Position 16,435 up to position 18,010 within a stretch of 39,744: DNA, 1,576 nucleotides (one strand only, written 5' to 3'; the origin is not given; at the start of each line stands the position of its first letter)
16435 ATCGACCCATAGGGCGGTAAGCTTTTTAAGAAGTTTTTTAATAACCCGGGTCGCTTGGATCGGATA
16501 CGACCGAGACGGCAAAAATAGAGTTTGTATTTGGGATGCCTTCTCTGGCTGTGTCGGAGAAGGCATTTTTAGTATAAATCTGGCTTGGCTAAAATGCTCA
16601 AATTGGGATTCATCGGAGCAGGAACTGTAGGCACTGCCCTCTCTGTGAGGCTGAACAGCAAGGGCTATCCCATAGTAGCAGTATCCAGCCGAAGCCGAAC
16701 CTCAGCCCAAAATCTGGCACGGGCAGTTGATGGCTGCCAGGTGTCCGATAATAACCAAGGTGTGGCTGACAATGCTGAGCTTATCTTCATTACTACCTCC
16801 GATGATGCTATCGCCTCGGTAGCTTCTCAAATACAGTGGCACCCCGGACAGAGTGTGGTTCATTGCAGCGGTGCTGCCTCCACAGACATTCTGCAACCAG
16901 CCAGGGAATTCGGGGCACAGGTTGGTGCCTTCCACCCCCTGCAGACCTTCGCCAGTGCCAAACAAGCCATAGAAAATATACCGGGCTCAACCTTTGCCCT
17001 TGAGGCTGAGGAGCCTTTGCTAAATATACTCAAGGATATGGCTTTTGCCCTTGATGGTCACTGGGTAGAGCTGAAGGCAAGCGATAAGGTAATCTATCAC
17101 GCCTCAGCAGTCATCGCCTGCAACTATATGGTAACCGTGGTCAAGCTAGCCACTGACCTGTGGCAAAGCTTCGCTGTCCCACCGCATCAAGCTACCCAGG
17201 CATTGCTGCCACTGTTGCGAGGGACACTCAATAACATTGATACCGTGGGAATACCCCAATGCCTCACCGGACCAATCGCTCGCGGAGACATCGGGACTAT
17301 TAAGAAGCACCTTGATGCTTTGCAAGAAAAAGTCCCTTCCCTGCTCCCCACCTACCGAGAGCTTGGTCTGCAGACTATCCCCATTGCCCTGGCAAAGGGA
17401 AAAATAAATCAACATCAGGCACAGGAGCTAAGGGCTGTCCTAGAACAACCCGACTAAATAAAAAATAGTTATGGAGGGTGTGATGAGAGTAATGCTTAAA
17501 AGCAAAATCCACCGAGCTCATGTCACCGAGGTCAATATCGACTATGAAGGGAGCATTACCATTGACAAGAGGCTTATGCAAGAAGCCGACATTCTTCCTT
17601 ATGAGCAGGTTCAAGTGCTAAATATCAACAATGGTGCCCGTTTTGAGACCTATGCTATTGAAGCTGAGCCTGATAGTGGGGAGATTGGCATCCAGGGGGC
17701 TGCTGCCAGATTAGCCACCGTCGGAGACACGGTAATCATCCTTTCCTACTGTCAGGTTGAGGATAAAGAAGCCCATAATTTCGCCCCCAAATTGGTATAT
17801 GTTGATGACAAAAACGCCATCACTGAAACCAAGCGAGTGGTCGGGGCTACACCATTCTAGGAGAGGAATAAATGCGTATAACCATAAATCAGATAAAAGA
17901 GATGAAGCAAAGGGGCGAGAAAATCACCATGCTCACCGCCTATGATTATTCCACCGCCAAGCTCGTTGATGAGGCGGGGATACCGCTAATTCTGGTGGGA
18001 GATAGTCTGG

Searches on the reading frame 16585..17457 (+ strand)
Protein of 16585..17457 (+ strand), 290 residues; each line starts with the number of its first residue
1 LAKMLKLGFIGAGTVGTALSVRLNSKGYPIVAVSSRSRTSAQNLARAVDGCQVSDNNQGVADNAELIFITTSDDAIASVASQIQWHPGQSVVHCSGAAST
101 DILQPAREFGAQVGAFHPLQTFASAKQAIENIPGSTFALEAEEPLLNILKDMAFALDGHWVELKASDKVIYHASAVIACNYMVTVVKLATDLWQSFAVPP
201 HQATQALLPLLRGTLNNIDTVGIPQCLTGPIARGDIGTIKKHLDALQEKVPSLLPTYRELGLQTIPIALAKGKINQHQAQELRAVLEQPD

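Call 5: search_protein_families(library=pfam, proteins=[window:16585-17457:+])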
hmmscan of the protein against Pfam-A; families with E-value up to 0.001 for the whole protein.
window:16585-17457:+ (290 aa): 5 families
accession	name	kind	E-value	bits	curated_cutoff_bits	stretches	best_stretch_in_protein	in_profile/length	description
PF10728.14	DUF2520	-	1.6e-34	118.8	25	1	136-263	2-124/125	Domain of unknown function (DUF2520)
PF10727.15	Rossmann-like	-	3e-15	56.6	23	1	4-118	14-131/131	Rossmann-like domain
PF03807.23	F420_oxidored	-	1.9e-11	44.8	21.6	1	6-94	1-91/94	NADP oxidoreductase coenzyme F420-dependent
PF03446.21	NAD_binding_2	-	7.1e-06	26.6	21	1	6-102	1-100/161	NAD binding domain of 6-phosphogluconate dehydrogenase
PF01488.26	Shikimate_DH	-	0.0004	20.9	24.3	1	6-75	14-87/138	Shikimate / quinate 5-dehydrogenase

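Call 16: find_homologous_proteins(query=window:16585-17457:+)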
Query window:16585-17457:+ (290 aa): 6698 proteins with E <= 0.001 among 8000 candidates; the best 120 are listed.
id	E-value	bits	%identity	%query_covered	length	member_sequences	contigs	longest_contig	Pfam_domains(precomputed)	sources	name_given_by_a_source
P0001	6.3e-185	631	100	99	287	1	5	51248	PF10727.16,PF10728.15,PF03446.22,PF03807.24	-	-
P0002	3.0e-178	609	97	99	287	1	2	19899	PF10727.16,PF10728.15,PF03446.22,PF03807.24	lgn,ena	-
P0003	1.1e-176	604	96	99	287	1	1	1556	PF10727.16,PF10728.15,PF03446.22,PF03807.24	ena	-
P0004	1.1e-176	604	96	99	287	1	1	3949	PF10727.16,PF10728.15,PF03446.22,PF03807.24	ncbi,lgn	-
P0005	1.9e-172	590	94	99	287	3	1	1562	PF10727.16,PF10728.15,PF03446.22,PF03807.24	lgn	-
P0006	3.9e-171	586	93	99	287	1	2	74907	PF10727.16,PF10728.15,PF03446.22,PF03807.24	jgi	-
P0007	1.9e-169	580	91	99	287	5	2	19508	PF10727.16,PF10728.15,PF03446.22,PF03807.24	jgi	-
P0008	1.4e-168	577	90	99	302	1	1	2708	PF10727.16,PF10728.15,PF03446.22,PF03807.24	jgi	-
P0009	8.2e-168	575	90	99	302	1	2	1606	PF10727.16,PF10728.15,PF03446.22,PF03807.24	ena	-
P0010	1.7e-167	574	90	99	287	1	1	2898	PF10727.16,PF10728.15,PF03446.22,PF03807.24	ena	-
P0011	2.3e-167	573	90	99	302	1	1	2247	PF10727.16,PF10728.15,PF03446.22,PF03807.24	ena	-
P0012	3.1e-167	573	90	99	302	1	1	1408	PF10727.16,PF10728.15,PF03446.22,PF03807.24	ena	-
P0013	4.2e-167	572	90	99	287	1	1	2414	PF10727.16,PF10728.15,PF03446.22,PF03807.24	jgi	jgi:predicted short-subunit dehydrogenase-like oxidoreductase (DUF2520 family)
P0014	5.6e-165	565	89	98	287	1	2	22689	PF10727.16,PF10728.15,PF03446.22,PF03807.24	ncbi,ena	-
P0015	8.2e-165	565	88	99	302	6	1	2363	PF10727.16,PF10728.15,PF03446.22,PF03807.24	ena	-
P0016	3.0e-163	560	89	99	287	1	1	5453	PF10727.16,PF10728.15,PF03446.22,PF03807.24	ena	-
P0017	3.5e-163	559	86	99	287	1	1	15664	PF10727.16,PF10728.15,PF03446.22,PF03807.24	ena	-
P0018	3.7e-162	556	88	98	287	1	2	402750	PF10727.16,PF10728.15,PF03446.22,PF03807.24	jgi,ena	-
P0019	5.2e-162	556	87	99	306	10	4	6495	PF10727.16,PF10728.15,PF03807.24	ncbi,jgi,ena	-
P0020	2.3e-161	554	87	99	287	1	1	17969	PF10727.16,PF10728.15,PF03446.22,PF03807.24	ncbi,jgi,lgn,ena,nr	ncbi:MAG: DUF2520 domain-containing protein [Dehalococcoidia bacterium]|nr:DUF2520 domain-containing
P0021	3.5e-160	550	87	99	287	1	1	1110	PF10727.16,PF10728.15,PF03807.24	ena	-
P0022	5.3e-160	549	86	99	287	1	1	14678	PF10727.16,PF10728.15,PF03807.24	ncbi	-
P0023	1.6e-159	547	86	99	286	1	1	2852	PF10727.16,PF10728.15,PF03807.24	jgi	jgi:predicted short-subunit dehydrogenase-like oxidoreductase (DUF2520 family)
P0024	2.7e-159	547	85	99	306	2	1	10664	PF10727.16,PF10728.15,PF03807.24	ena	-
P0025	1.1e-158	545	85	99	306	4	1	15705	PF10727.16,PF10728.15,PF03807.24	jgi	jgi:predicted short-subunit dehydrogenase-like oxidoreductase (DUF2520 family)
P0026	1.2e-158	545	86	99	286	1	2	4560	PF10727.16,PF10728.15,PF03807.24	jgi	jgi:predicted short-subunit dehydrogenase-like oxidoreductase (DUF2520 family)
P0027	2.1e-158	544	85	99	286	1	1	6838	PF10727.16,PF10728.15,PF03807.24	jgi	jgi:predicted short-subunit dehydrogenase-like oxidoreductase (DUF2520 family)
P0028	6.5e-158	542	85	98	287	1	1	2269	PF10727.16,PF10728.15,PF03446.22,PF03807.24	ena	-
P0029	9.6e-158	542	83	100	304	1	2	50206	PF10727.16,PF10728.15,PF03446.22,PF03807.24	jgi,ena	-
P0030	1.7e-157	541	85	99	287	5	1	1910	PF10727.16,PF10728.15,PF03446.22,PF03807.24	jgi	jgi:predicted short-subunit dehydrogenase-like oxidoreductase (DUF2520 family)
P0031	1.8e-157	541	85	99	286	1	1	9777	PF10727.16,PF10728.15,PF03446.22,PF03807.24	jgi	jgi:predicted short-subunit dehydrogenase-like oxidoreductase (DUF2520 family)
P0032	2.0e-157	541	85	99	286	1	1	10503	PF10727.16,PF10728.15,PF03807.24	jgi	jgi:predicted short-subunit dehydrogenase-like oxidoreductase (DUF2520 family)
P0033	2.2e-157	540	84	99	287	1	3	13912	PF10727.16,PF10728.15,PF03446.22,PF03807.24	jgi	jgi:predicted short-subunit dehydrogenase-like oxidoreductase (DUF2520 family)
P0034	5.4e-157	539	86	99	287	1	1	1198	PF10727.16,PF10728.15,PF03446.22,PF03807.24,PF01488.27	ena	-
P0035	7.8e-157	539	83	99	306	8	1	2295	PF10727.16,PF10728.15,PF03446.22,PF03807.24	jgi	jgi:predicted short-subunit dehydrogenase-like oxidoreductase (DUF2520 family)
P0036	1.1e-156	538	83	99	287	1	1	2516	PF10727.16,PF10728.15,PF03446.22,PF03807.24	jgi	jgi:predicted short-subunit dehydrogenase-like oxidoreductase (DUF2520 family)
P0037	2.8e-156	537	85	99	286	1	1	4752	PF10727.16,PF10728.15,PF03446.22,PF03807.24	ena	-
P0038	3.1e-155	533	82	99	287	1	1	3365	PF10727.16,PF10728.15,PF03446.22,PF03807.24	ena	-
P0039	4.1e-155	533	84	99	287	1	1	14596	PF10727.16,PF10728.15,PF03446.22,PF03807.24,PF01488.27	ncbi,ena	-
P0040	4.2e-155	533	84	99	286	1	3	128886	PF10727.16,PF10728.15,PF03807.24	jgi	jgi:predicted short-subunit dehydrogenase-like oxidoreductase (DUF2520 family)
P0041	4.6e-155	533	84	99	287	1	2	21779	PF10727.16,PF10728.15,PF03446.22,PF03807.24,PF01488.27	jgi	jgi:predicted short-subunit dehydrogenase-like oxidoreductase (DUF2520 family)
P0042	7.8e-155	532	83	99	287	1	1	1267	PF10727.16,PF10728.15,PF03446.22,PF03807.24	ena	-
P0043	8.0e-155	532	85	99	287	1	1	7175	PF10727.16,PF10728.15,PF03446.22,PF03807.24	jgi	jgi:predicted short-subunit dehydrogenase-like oxidoreductase (DUF2520 family)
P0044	9.8e-155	532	82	99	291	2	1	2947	PF10727.16,PF10728.15,PF03446.22,PF03807.24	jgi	-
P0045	1.2e-154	532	84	98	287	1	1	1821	PF10727.16,PF10728.15,PF03446.22,PF03807.24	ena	-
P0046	1.7e-154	531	84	99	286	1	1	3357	PF10727.16,PF10728.15,PF03446.22,PF03807.24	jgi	jgi:predicted short-subunit dehydrogenase-like oxidoreductase (DUF2520 family)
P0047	1.7e-154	531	82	99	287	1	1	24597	PF10727.16,PF10728.15,PF03446.22,PF03807.24,PF01488.27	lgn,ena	-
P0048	1.9e-154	531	82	99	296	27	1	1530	PF10727.16,PF10728.15,PF03446.22,PF03807.24,PF07991.19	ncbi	-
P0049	2.5e-154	530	82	100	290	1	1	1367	PF10727.16,PF10728.15,PF03446.22,PF03807.24,PF07991.19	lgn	-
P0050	2.8e-154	530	83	99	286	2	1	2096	PF10727.16,PF10728.15,PF03446.22,PF03807.24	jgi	-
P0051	3.4e-154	530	82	98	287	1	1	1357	PF10727.16,PF10728.15,PF03446.22,PF03807.24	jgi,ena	-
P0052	4.5e-154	530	81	100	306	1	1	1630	PF10727.16,PF10728.15,PF03446.22,PF03807.24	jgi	jgi:predicted short-subunit dehydrogenase-like oxidoreductase (DUF2520 family)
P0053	4.6e-154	530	82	98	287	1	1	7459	PF10727.16,PF10728.15,PF03446.22,PF03807.24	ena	-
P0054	4.7e-154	530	83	99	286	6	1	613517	PF10727.16,PF10728.15,PF03446.22,PF03807.24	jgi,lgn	-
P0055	5.6e-154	529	83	99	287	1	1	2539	PF10727.16,PF10728.15,PF03446.22,PF03807.24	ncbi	-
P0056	5.8e-154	529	84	98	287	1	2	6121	PF10727.16,PF10728.15,PF03446.22,PF03807.24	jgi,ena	-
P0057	8.7e-154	529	81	99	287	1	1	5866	PF10727.16,PF10728.15,PF03446.22,PF03807.24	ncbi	-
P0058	1.5e-153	528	82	99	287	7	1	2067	PF10727.16,PF10728.15,PF03446.22,PF03807.24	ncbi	-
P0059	1.6e-153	528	82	99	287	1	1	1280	PF10727.16,PF10728.15,PF03446.22,PF03807.24,PF07991.19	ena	-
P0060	1.7e-153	528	82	99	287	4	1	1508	PF10727.16,PF10728.15,PF03446.22,PF03807.24,PF01488.27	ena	-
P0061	2.2e-153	527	82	99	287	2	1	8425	PF10727.16,PF10728.15,PF03446.22,PF03807.24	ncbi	-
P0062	4.1e-153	526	80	99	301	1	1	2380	PF10727.16,PF10728.15,PF03446.22,PF03807.24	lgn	-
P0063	4.4e-153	526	82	100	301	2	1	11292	PF10727.16,PF10728.15,PF03446.22,PF03807.24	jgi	jgi:predicted short-subunit dehydrogenase-like oxidoreductase (DUF2520 family)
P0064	4.5e-153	526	82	99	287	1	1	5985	PF10727.16,PF10728.15,PF03446.22,PF03807.24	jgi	-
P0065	4.9e-153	526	83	99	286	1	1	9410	PF10727.16,PF10728.15,PF03446.22,PF03807.24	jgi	jgi:predicted short-subunit dehydrogenase-like oxidoreductase (DUF2520 family)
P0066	5.7e-153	526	83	98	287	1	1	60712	PF10727.16,PF10728.15,PF03446.22,PF03807.24,PF01488.27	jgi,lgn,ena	-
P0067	6.1e-153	526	82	99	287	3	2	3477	PF10727.16,PF10728.15,PF03446.22,PF03807.24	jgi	-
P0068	9.0e-153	525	82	99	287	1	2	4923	PF10727.16,PF10728.15,PF03446.22,PF03807.24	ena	-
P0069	1.1e-152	525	82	99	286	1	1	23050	PF10727.16,PF10728.15,PF03446.22,PF03807.24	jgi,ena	-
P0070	1.6e-152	525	81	99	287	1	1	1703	PF10727.16,PF10728.15,PF03807.24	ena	-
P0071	1.7e-152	524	82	99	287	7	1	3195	PF10727.16,PF10728.15,PF03446.22,PF03807.24,PF01488.27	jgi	-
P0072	2.0e-152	524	82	98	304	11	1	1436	PF10727.16,PF10728.15,PF03446.22,PF03807.24,PF01488.27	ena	-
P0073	2.7e-152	524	81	99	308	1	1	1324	PF10727.16,PF10728.15,PF03446.22,PF03807.24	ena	-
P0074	2.8e-152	524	82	99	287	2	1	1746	PF10727.16,PF10728.15,PF03446.22,PF03807.24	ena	-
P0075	3.5e-152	523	82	98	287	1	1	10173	PF10727.16,PF10728.15,PF03446.22,PF03807.24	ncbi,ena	-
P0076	3.6e-152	523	81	99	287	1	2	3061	PF10727.16,PF10728.15,PF03446.22,PF03807.24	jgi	-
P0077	3.7e-152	523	81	98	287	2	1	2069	PF10727.16,PF10728.15,PF03446.22,PF03807.24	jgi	jgi:predicted short-subunit dehydrogenase-like oxidoreductase (DUF2520 family)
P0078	5.9e-152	523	81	99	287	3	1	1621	PF10727.16,PF10728.15,PF03446.22,PF03807.24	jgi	-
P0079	6.4e-152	523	82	99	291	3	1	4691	PF10727.16,PF10728.15,PF03446.22,PF03807.24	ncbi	-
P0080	6.6e-152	523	82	99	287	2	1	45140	PF10727.16,PF10728.15,PF03446.22,PF03807.24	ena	-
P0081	6.9e-152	522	81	100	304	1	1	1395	PF10727.16,PF10728.15,PF03446.22,PF03807.24,PF07991.19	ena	-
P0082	7.3e-152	522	80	99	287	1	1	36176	PF10727.16,PF10728.15,PF03446.22,PF03807.24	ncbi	ncbi:Rossmann-like and DUF2520 domain-containing protein [Chloroflexota bacterium]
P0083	8.7e-152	522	81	98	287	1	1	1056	PF10727.16,PF10728.15,PF03446.22,PF03807.24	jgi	jgi:predicted short-subunit dehydrogenase-like oxidoreductase (DUF2520 family)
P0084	9.0e-152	522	82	99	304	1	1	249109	PF10727.16,PF10728.15,PF03446.22,PF03807.24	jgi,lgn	-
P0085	9.1e-152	522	80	99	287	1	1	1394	PF01408.29,PF10727.16,PF10728.15,PF03446.22,PF03807.24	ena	-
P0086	1.0e-151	522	81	99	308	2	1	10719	PF10727.16,PF10728.15,PF03446.22,PF03807.24,PF01488.27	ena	-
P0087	1.4e-151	521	80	99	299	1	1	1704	PF10727.16,PF10728.15,PF03446.22,PF03807.24,PF01488.27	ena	-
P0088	1.8e-151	521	80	100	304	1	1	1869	PF10727.16,PF10728.15,PF03446.22,PF03807.24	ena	-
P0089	1.9e-151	521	82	98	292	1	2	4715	PF10727.16,PF10728.15,PF03446.22,PF03807.24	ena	-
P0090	1.9e-151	521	81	99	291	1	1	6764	PF10727.16,PF10728.15,PF03446.22,PF03807.24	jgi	-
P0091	2.7e-151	521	82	99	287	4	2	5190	PF10727.16,PF10728.15,PF03446.22,PF03807.24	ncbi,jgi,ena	-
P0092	2.8e-151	520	82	99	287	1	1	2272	PF10727.16,PF10728.15,PF03446.22,PF03807.24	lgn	-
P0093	5.0e-151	520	81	99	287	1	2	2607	PF10727.16,PF10728.15,PF03446.22,PF03807.24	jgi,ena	-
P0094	5.1e-151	520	81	99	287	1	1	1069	PF10727.16,PF10728.15,PF03446.22,PF03807.24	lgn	-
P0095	7.2e-151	519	80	99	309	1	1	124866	PF10727.16,PF10728.15,PF03446.22,PF03807.24,PF01488.27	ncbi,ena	-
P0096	8.5e-151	519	82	98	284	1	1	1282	PF10727.16,PF10728.15,PF03446.22,PF03807.24,PF01488.27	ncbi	-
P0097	8.8e-151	519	82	98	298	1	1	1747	PF10727.16,PF10728.15,PF03446.22,PF03807.24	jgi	-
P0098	8.8e-151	519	80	99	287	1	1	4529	PF10727.16,PF10728.15,PF03446.22,PF03807.24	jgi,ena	-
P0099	9.2e-151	519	81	99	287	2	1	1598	PF10727.16,PF10728.15,PF03446.22,PF03807.24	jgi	jgi:predicted short-subunit dehydrogenase-like oxidoreductase (DUF2520 family)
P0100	1.0e-150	519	80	99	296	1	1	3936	PF10727.16,PF10728.15,PF03446.22,PF03807.24,PF01488.27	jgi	-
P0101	1.0e-150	519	81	98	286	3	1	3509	PF10727.16,PF10728.15,PF13380.13,PF03446.22,PF03807.24,PF01370.28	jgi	-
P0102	1.2e-150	518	80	99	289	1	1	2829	PF10727.16,PF10728.15,PF03446.22,PF03807.24,PF01488.27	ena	-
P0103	1.2e-150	518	81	100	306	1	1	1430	PF10727.16,PF10728.15,PF03446.22,PF03807.24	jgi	-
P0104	1.5e-150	518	80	98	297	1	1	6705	PF10727.16,PF10728.15,PF03446.22,PF03807.24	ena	-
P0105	1.7e-150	518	82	99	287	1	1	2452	PF10727.16,PF10728.15,PF03446.22,PF03807.24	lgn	-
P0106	1.7e-150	518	80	98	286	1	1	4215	PF10727.16,PF10728.15,PF03446.22,PF03807.24,PF01488.27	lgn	-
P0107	1.9e-150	518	80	99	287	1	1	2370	PF10727.16,PF10728.15,PF03446.22,PF03807.24,PF01488.27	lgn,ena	-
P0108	2.3e-150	517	84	95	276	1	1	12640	PF10727.16,PF10728.15,PF03807.24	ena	-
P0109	2.5e-150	517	80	99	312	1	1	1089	PF01408.29,PF10727.16,PF10728.15,PF03446.22,PF03807.24,PF01488.27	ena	-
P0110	2.6e-150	517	80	99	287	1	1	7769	PF10727.16,PF10728.15,PF03446.22,PF03807.24,PF01488.27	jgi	-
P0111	2.7e-150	517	81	99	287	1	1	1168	PF10727.16,PF10728.15,PF03446.22,PF03807.24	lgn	-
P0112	2.8e-150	517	81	99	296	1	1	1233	PF10727.16,PF10728.15,PF03446.22,PF03807.24,PF07991.19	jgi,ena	-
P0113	2.8e-150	517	80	99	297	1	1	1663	PF10727.16,PF10728.15,PF03446.22,PF03807.24,PF01488.27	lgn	-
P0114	3.1e-150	517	80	98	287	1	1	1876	PF10727.16,PF10728.15,PF03446.22,PF03807.24,PF01488.27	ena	-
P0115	3.9e-150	517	81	99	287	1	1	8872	PF10727.16,PF10728.15,PF03446.22,PF03807.24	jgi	-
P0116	4.0e-150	517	82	98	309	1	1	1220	PF10727.16,PF10728.15,PF03446.22,PF03807.24,PF01488.27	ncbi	-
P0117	4.1e-150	517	82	99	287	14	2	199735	PF10727.16,PF10728.15,PF03446.22,PF03807.24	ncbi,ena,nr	ncbi:MAG: DUF2520 domain-containing protein [Dehalococcoidales bacterium]|nr:DUF2520 domain-containi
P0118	4.2e-150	517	81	98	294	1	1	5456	PF10727.16,PF10728.15,PF03446.22,PF03807.24,PF01488.27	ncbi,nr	ncbi:MAG: DUF2520 domain-containing protein [Dehalococcoidales bacterium]|nr:DUF2520 domain-containi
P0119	5.3e-150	516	81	99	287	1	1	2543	PF10727.16,PF10728.15,PF03446.22,PF03807.24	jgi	-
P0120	5.6e-150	516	80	98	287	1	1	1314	PF10727.16,PF10728.15,PF03446.22,PF03807.24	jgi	-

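Call 17: find_related_loci(query=window:16594-17457:+, collection=genome_contigs, flank=3500)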
Query window:16594-17457:+ (287 aa) in genome_contigs; peptide patterns used: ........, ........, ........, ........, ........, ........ (x = any residue, [..] = any of these).
246 stretches matched a pattern; 92 encode a relative of the query (tblastn E <= 1e-3); the best 80 are kept; 80 distinct loci.
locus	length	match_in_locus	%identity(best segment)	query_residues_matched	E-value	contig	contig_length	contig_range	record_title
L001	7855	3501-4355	89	1-285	4e-174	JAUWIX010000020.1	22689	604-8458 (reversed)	MAG: Dehalococcoidia bacterium isolate CSMAG_2305 CSMAG_2305_k127_2055191_length_22689_cov_49.3479, whole genome shotgun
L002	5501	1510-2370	87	1-287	3e-173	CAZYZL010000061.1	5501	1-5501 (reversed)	MAG TPA_asm: uncultured Dehalococcoidales bacterium isolate SRP098346_co1_430 genome assembly, contig: NODE_21887_length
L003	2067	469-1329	82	1-287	1e-175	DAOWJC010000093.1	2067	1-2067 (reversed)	MAG TPA_asm: Dehalococcoidia bacterium isolate CSMAG_2059 CSMAG_2059_k141_3221605_length_2067_cov_46.5291, whole genome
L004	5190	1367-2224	82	1-286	4e-162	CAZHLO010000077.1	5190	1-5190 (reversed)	MAG TPA_asm: uncultured Dehalococcoidales bacterium isolate binchicken_co10_152 genome assembly, contig: NODE_18007_leng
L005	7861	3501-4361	80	1-287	2e-159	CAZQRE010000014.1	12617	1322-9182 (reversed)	MAG TPA_asm: uncultured Dehalococcoidales bacterium isolate SRP179991_co5_88 genome assembly, contig: NODE_1177_length_1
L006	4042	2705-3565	82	1-287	2e-164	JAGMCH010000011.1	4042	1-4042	MAG: Dehalococcoidales bacterium isolate RS_16_7 ZL425.bin.7.fa_11, whole genome shotgun sequence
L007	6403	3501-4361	79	1-287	4e-156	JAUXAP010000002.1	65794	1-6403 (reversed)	MAG: Dehalococcoidia bacterium isolate CSMAG_2765 CSMAG_2765_k141_823342_length_65794_cov_17.0000, whole genome shotgun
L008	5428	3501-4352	79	1-284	1e-155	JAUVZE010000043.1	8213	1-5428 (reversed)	MAG: Dehalococcoidia bacterium isolate CSMAG_1260 CSMAG_1260_k141_1065171_length_8213_cov_30.1700, whole genome shotgun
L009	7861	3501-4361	79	1-287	4e-155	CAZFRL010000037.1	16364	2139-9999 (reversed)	MAG TPA_asm: uncultured Dehalococcoidales bacterium isolate binchicken_co100_466 genome assembly, contig: NODE_5524_leng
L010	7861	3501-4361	78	1-287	3e-154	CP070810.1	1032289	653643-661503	MAG: Dehalococcoidia bacterium isolate bin1219 chromosome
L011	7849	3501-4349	79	1-284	3e-154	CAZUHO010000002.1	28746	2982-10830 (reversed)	MAG TPA_asm: uncultured Dehalococcoidales bacterium isolate binchicken_co100_12 genome assembly, contig: NODE_2403_lengt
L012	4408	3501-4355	79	1-285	7e-155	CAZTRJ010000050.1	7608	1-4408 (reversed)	MAG TPA_asm: uncultured Dehalococcoidales bacterium isolate SRP167671_co1_183 genome assembly, contig: NODE_11517_length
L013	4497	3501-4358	78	1-286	3e-154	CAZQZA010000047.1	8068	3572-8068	MAG TPA_asm: uncultured Dehalococcoidales bacterium isolate SRP068000_co1_122 genome assembly, contig: NODE_18349_length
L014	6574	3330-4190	77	1-287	1e-153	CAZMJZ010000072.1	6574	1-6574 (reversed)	MAG TPA_asm: uncultured Dehalococcoidales bacterium isolate binchicken_co34_217 genome assembly, contig: NODE_21123_leng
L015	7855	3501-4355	77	1-285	5e-153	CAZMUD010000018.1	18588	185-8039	MAG TPA_asm: uncultured Dehalococcoidales bacterium isolate binchicken_co196_370 genome assembly, contig: NODE_3730_leng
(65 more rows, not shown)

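Call 43: search_protein_families(library=ncbifam, proteins=[window:16594-17457:+], max_evalue=0.001)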
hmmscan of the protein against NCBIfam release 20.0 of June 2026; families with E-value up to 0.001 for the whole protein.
window:16594-17457:+ (287 aa): 6 families
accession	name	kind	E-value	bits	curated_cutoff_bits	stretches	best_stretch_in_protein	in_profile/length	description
NF005063.0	PRK06476.1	equivalog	2.4e-12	47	254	1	3-133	2-134/258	pyrroline-5-carboxylate reductase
NF005650.0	PRK07417.1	equivalog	1.4e-07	31.1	290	1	2-118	2-117/281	prephenate/arogenate dehydrogenase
NF009830.0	PRK13304.1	equivalog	0.00034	20.2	267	1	1-89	1-90/265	aspartate dehydrogenase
NF005814.0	PRK07680.1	equivalog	0.00045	19.5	278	1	3-81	2-83/275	late competence protein ComER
NF008592.0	PRK11559.1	equivalog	0.00058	19.2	397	1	2-67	3-65/296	2-hydroxy-3-oxopropionate reductase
NF005111.0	PRK06545.2-3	equivalog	0.00063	18.8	344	1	7-93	19-103/371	prephenate dehydrogenase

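Call 50: search_solved_structures(query=window:16594-17457:+, max_evalue=0.001)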
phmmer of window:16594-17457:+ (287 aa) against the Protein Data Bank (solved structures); distinct sequences matched with E-value up to 0.001: 4.
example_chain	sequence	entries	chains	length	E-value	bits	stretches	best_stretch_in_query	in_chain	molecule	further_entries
2i76_A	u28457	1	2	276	6e-20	75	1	2-239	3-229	Hypothetical protein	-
3d1l_A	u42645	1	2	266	1.8e-16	63.6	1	6-250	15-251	Putative NADP oxidoreductase BF3122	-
4huj_A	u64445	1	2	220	1.3e-05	28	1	5-137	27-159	Uncharacterized protein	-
3cky_A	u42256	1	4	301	0.00041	23.1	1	2-91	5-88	2-hydroxymethyl glutarate dehydrogenase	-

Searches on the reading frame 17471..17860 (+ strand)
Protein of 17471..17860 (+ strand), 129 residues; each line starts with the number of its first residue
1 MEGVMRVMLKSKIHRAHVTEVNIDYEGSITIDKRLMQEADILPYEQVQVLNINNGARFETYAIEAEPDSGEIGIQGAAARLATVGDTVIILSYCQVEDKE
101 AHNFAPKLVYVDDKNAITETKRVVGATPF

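Call 5: search_protein_families(library=pfam, proteins=[window:17471-17860:+])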
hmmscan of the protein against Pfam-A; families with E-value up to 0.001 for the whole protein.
window:17471-17860:+ (129 aa): 1 family
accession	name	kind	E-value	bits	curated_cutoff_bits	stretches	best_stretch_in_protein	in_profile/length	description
PF02261.22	Asp_decarbox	-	2.8e-49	166.2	25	1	5-117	2-114/115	Aspartate decarboxylase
